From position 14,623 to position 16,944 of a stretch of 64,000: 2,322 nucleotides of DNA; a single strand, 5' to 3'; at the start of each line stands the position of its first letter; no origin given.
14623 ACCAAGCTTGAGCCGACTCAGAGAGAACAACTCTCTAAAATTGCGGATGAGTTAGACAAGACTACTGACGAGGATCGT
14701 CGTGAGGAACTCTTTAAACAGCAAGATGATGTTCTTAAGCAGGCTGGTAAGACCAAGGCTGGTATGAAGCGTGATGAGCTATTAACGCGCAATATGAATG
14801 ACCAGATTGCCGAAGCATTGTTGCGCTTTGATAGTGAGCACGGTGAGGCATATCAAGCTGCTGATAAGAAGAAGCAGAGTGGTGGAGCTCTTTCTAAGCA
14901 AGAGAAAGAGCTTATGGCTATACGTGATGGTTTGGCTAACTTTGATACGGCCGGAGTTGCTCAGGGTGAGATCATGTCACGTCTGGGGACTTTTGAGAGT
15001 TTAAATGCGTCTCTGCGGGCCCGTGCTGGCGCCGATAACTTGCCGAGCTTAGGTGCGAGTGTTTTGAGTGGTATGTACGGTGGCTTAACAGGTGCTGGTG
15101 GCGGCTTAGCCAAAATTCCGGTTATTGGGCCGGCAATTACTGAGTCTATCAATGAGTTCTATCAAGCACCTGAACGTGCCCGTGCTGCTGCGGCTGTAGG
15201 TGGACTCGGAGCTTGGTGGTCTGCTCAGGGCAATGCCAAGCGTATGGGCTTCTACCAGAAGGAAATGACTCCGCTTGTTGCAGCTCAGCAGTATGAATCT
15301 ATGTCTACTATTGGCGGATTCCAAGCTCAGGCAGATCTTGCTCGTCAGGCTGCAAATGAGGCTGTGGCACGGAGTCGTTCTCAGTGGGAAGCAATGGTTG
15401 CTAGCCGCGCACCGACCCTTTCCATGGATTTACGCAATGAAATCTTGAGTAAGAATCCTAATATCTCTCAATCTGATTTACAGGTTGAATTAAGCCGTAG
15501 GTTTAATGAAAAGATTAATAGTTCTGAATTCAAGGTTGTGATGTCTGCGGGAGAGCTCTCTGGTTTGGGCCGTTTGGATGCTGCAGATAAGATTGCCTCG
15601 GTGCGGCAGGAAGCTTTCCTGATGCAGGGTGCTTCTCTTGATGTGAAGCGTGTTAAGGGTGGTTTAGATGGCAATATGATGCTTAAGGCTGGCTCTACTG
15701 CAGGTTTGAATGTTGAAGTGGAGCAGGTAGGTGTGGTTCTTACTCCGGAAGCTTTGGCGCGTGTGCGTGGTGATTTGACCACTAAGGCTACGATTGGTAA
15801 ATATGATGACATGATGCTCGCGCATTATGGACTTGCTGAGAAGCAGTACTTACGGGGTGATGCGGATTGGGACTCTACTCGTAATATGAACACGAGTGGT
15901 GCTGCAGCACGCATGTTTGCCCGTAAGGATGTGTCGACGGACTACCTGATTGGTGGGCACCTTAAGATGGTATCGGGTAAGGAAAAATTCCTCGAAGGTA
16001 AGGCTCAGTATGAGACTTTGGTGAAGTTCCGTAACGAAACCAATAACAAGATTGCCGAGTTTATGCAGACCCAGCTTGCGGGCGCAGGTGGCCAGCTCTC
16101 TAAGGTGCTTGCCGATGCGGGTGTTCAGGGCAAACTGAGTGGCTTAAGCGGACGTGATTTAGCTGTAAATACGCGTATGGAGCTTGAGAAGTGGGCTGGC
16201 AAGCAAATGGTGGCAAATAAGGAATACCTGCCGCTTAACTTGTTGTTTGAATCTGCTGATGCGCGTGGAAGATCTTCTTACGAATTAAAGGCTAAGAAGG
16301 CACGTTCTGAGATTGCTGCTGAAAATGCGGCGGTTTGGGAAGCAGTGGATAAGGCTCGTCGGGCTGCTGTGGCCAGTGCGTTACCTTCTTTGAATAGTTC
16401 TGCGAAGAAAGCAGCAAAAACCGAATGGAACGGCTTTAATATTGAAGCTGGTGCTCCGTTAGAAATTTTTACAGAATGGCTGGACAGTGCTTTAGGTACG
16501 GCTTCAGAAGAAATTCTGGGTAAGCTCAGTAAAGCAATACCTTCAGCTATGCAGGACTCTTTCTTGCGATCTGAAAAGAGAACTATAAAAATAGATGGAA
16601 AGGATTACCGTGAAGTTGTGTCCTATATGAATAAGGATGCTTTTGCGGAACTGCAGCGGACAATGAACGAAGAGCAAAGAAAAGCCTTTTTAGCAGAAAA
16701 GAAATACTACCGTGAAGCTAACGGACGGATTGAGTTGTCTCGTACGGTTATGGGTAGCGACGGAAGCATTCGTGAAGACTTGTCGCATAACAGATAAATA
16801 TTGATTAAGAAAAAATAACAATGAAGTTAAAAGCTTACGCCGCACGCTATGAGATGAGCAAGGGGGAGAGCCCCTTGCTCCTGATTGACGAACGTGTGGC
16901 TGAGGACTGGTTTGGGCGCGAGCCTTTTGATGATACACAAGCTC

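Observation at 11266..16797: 1.8-kaa protein with a signal peptide, large exported Cys-containing domain, 6-helix membrane core and 1000-aa tail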

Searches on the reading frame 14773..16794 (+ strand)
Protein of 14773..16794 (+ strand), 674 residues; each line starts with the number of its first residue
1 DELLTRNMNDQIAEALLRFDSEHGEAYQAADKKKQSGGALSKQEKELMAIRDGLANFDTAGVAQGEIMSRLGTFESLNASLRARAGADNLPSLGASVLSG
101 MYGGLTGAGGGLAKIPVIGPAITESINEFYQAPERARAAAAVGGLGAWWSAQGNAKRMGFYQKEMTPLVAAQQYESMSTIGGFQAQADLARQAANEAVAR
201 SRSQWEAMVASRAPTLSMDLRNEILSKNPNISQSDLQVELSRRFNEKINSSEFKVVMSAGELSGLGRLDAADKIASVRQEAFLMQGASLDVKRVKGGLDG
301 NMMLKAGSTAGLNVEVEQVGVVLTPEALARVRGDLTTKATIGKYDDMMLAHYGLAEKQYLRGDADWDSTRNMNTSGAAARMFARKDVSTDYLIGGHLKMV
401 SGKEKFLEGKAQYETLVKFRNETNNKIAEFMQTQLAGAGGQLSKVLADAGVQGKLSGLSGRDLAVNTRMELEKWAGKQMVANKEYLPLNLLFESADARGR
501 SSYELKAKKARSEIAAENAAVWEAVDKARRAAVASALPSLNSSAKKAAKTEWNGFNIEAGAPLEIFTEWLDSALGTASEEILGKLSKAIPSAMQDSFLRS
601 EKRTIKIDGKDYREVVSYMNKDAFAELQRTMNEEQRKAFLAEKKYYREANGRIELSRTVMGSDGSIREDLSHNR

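Call 49: predict_structure(alignment_id=A4)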
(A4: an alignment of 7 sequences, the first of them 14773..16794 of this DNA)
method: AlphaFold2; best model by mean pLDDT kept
length: 674 residues; sequences in the alignment: 7
mean_pLDDT: 53.2   pTM: 0.26
mean pLDDT of the five models: 53.2, 51.0, 50.4, 49.7, 44.7
residues with pLDDT >= 90: 0; 70-90: 175; 50-70: 180; < 50: 319
segments of 3 or more residues with pLDDT < 50: 1-3, 68-146, 151-205, 253-294, 317-411, 494-512, 642-654, 672-674
pLDDT, mean of each block of 10 residues (from residue 1): 56 72 78 76 74 65 53 38 32 33 31 31 34 41 46 41 35 38 39 45 50 72 84 83 74 44 33 34 34 49 52 48 36 29 29 25 28 33 31 31 38 60 76 75 70 58 61 74 68 48 43 55 71 79 67 55 75 61 72 79 68 68 76 65 42 52 58 41
secondary structure, 60 per line:
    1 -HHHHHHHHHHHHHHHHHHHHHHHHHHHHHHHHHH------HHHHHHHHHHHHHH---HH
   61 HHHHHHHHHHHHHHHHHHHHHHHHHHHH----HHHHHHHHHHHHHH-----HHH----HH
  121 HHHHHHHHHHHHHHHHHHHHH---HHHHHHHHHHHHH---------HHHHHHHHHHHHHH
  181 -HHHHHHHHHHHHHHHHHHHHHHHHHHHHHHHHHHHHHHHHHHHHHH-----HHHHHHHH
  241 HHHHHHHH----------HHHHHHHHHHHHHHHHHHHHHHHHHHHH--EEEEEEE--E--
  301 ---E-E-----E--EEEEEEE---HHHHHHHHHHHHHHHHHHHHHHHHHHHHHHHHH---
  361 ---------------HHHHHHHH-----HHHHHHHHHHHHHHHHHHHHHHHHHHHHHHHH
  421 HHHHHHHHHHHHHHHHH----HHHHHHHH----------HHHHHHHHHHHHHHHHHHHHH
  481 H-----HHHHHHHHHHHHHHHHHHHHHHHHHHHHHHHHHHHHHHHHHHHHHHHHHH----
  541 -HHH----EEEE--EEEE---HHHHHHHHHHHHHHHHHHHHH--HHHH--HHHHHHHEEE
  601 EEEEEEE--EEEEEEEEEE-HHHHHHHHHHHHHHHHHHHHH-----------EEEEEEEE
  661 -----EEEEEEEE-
elements in order (helices of 4 or more, strands of 3 or more residues): H2-35 H42-55 H59-88 H93-106 H119-141 H145-157 H167-180 H182-227 H233-248 H259-286 E289-295 E315-321 H325-357 H376-383 H389-437 H442-449 H460-481 H487-536 E549-552 E555-558 H562-582 H585-588 H591-597 E598-607 E610-619 H621-641 E653-660 E666-673

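Call 83: fold_search(model_id=the predicted structure, library=pdb)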
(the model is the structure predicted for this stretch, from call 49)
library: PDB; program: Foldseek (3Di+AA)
matches with E <= 10: 136; with E <= 0.001: 0
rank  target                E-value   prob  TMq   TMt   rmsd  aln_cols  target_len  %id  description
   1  6lth_M                1.2e+00  0.05  0.04  0.09  21.1       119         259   13  Structure of human BAF Base module (released 2020-02-12)
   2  1xqs_C                1.8e+00  0.08  0.06  0.16  22.8       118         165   16  Crystal structure of the HspBP1 core domain complexed with the fragment of Hsp70 ATPase domain (released 2005-03-01)
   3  6ha7_A                1.8e+00  0.06  0.05  0.08  23.2       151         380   14  Crystal structure of the BiP NBD and MANF complex (released 2019-02-06)
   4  3tg6_B                2.2e+00  0.16  0.05  0.07  10.7        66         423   20  Crystal Structure of Influenza A Virus nucleoprotein with Ligand (released 2012-08-29)
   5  9gat_A                2.3e+00  0.11  0.05  0.07  12.0        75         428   21  CryoEM structure of the antiparallel double-stranded influenza A RNP-like particle with a 18-mer RNA. (released 2025-01-15)
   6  9rn1_M                2.3e+00  0.03  0.04  0.08  21.4       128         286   13  Structure of BAF-nucleosome complex with OCT4-SOX2 at SHL+6 in ADP-bound state, BAF47 bound to ATPase lobe 2 (released 2026-02-11)
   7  6ltj_M                2.5e+00  0.03  0.04  0.09  21.1       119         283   13  Structure of nucleosome-bound human BAF complex (released 2020-02-12)
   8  7zhg_H                2.6e+00  0.06  0.05  0.12  11.2       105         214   10  High-resolution cryo-EM structure of Pyrococcus abyssi 30S ribosomal subunit bound to mRNA and initiator tRNA anticodo (released 2022-06-29)
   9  8glv_Do               2.6e+00  0.02  0.07  0.04  60.7       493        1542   14  96-nm repeat unit of doublet microtubules from Chlamydomonas reinhardtii flagella (released 2023-05-31)
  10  8uu9_g                2.9e+00  0.06  0.06  0.18  13.6       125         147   10  Cryo-EM structure of the ratcheted Listeria innocua 70S ribosome (head-swiveled) in complex with HflXr and pe/E-tRNA ( (released 2024-02-28)
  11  5a2q_F                3.1e+00  0.08  0.05  0.14  13.7        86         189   14  Structure of the HCV IRES bound to the human ribosome (released 2015-07-15)
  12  7ezx_O3               3.1e+00  0.04  0.04  0.07  12.7        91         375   13  Structure of the phycobilisome from the red alga Porphyridium purpureum in Middle Light (released 2022-09-28)
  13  7liz_A                3.2e+00  0.04  0.04  0.15  12.7        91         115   13  LR6 rod linker and scaffolded phycoerythrin beta subunits from the phycobilisome of Porphyridium purpureum (released 2021-04-07)
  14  7dxp_B                3.6e+00  0.10  0.05  0.07  11.0        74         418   19  Influenza H5N1 nucleoprotein in complex with nucleotides (released 2021-04-14)
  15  6tmf_I                3.6e+00  0.04  0.05  0.12  16.9       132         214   11  Structure of an archaeal ABCE1-bound ribosomal post-splitting complex (released 2020-02-12)
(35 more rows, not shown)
